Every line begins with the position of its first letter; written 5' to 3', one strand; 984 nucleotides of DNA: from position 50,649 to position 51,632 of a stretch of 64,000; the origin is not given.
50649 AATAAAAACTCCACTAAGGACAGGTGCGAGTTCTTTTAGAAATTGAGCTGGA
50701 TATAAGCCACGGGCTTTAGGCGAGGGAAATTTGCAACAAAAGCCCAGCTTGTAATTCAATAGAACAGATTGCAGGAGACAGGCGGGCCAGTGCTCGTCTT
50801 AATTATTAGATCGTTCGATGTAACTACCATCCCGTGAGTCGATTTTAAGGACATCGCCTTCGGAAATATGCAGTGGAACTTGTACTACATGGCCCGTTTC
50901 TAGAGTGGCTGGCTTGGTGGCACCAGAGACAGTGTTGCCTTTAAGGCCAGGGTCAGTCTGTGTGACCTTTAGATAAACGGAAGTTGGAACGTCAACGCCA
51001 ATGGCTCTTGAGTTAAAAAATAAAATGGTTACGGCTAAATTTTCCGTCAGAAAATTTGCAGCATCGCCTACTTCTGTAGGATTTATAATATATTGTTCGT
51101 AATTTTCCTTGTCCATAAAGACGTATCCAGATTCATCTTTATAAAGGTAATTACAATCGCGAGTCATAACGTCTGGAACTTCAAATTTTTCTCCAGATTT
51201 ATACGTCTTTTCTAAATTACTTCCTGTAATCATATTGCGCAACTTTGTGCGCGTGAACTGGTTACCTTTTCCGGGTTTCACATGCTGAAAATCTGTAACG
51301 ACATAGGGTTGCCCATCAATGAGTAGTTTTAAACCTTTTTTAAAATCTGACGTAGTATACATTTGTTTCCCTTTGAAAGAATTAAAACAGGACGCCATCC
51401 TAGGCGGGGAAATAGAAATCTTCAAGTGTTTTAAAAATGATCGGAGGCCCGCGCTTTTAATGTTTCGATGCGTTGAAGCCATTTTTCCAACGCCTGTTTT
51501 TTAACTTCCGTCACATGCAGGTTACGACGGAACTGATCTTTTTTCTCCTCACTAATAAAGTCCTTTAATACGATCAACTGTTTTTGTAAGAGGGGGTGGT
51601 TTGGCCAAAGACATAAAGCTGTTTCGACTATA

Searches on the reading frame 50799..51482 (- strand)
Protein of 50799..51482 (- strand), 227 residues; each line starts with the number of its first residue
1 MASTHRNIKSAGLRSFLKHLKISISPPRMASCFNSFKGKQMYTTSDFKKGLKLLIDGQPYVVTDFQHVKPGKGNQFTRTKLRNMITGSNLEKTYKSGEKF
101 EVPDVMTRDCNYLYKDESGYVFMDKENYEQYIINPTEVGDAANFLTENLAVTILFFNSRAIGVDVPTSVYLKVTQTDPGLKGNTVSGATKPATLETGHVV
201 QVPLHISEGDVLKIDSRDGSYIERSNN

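Call 71: search_protein_families(library=pfam, proteins=[window:50799-51482:-], max_evalue=0.001)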
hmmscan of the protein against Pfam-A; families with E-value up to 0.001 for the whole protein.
window:50799-51482:- (227 aa): 3 families
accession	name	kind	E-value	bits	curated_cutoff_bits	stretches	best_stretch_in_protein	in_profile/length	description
PF08207.18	EFP_N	-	3e-27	94.8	23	1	43-100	1-58/58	Elongation factor P (EF-P) KOW-like domain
PF09285.17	Elong-fact-P_C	-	6.8e-26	90.2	25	1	169-224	1-56/56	Elongation factor P, C-terminal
PF01132.26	EFP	-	2.4e-21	75.9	27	1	108-161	1-54/54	Elongation factor P (EF-P) OB domain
